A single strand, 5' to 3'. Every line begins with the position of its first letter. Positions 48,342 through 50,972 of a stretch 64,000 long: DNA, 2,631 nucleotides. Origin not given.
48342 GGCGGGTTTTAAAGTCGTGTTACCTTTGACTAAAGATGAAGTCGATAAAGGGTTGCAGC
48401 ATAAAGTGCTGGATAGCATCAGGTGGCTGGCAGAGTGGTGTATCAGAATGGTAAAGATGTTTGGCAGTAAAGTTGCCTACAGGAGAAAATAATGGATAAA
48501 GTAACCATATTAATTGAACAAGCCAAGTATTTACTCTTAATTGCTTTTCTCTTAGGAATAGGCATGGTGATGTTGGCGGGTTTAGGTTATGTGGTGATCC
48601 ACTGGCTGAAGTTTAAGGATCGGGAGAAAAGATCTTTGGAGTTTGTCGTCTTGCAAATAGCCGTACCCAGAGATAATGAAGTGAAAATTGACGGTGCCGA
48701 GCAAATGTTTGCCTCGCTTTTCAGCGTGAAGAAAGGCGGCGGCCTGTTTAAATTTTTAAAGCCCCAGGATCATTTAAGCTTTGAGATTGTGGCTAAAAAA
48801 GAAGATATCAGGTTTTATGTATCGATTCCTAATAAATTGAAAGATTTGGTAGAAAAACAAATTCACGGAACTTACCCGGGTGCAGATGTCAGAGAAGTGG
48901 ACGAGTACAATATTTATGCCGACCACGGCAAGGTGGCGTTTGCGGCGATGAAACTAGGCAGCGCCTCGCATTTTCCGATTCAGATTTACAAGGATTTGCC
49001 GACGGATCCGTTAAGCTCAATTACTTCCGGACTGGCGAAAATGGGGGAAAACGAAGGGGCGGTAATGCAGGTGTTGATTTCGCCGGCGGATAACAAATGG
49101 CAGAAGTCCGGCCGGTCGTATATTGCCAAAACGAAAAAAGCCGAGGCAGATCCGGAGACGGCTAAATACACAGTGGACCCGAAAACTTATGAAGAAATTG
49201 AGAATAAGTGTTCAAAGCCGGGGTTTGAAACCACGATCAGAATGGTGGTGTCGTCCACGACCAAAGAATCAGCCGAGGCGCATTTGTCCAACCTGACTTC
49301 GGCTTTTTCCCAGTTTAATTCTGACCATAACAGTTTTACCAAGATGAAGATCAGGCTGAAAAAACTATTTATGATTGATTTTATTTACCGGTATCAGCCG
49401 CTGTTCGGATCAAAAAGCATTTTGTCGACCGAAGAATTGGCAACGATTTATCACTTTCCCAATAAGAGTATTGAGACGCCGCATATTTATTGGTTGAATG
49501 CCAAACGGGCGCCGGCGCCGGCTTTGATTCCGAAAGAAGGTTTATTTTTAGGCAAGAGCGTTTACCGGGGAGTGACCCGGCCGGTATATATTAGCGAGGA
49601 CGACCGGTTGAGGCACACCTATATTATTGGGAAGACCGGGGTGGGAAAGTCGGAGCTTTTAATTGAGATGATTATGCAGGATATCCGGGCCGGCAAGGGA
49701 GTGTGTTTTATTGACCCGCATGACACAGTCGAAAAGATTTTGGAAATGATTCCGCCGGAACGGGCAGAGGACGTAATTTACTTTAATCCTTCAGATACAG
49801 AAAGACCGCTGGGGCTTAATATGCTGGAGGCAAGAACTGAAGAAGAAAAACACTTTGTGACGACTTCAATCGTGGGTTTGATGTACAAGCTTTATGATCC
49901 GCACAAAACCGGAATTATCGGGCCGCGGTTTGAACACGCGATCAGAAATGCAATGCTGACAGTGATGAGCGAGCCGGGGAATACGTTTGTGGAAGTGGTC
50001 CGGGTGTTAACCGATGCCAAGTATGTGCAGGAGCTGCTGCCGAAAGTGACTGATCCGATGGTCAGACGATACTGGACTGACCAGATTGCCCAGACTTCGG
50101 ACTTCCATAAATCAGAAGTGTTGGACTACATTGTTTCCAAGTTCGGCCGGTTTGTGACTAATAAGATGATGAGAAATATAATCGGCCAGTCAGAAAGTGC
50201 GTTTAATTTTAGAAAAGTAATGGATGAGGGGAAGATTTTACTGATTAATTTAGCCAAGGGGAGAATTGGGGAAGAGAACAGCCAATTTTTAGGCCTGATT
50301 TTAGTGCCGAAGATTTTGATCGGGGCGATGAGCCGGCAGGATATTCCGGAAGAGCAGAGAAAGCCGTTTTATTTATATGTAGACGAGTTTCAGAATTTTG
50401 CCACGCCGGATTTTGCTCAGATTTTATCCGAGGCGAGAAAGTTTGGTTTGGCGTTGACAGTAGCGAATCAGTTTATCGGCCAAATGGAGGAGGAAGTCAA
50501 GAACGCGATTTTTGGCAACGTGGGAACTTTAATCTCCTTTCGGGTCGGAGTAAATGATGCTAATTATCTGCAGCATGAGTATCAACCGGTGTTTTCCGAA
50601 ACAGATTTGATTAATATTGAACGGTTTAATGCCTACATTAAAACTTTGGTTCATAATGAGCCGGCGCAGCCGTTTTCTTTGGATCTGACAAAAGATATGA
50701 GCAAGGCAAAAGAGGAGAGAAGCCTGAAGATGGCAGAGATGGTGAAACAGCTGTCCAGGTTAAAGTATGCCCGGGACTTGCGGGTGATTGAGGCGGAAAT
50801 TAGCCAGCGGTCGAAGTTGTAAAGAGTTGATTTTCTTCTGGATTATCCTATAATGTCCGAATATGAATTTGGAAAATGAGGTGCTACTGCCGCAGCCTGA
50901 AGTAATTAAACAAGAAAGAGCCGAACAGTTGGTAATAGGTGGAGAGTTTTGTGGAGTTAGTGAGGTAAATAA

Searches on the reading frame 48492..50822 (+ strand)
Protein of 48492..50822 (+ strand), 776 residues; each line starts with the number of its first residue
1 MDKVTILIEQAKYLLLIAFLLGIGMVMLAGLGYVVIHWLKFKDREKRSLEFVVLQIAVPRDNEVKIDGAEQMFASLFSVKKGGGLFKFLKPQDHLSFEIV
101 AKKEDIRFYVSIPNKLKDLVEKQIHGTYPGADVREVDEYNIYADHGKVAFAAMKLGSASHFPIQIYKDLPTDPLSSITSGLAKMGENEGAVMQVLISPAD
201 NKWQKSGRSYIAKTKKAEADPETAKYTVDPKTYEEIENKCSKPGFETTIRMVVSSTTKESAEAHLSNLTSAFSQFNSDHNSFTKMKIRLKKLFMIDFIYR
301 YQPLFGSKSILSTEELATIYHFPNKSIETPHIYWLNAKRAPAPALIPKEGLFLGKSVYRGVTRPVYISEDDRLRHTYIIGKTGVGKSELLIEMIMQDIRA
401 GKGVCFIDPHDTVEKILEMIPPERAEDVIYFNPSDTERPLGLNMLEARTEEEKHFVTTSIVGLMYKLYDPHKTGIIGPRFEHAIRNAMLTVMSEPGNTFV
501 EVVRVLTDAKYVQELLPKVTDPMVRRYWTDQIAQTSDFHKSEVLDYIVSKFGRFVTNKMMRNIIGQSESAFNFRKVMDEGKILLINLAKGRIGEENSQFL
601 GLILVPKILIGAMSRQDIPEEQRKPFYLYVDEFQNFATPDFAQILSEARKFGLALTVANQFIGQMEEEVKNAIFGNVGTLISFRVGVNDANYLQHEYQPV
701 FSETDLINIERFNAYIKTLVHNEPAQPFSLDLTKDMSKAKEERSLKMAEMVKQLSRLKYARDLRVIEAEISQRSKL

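Call 47: search_protein_families(library=pfam, proteins=[window:48492-50822:+], max_evalue=0.001)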
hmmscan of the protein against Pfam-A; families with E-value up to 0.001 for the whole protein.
window:48492-50822:+ (776 aa): 3 families
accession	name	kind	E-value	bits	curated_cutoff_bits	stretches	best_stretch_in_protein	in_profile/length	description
PF10412.15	TrwB_AAD_bind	-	8.9e-08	31.9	20.5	0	613-685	236-310/387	Type IV secretion-system coupling protein DNA-binding domain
PF12696.13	TraG-D_C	-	3.1e-06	27.6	22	1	625-693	1-72/126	TraM recognition site of TraD and TraG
PF01935.23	DUF87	-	0.00021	21.9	23.2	1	364-451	13-96/220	Helicase HerA, central domain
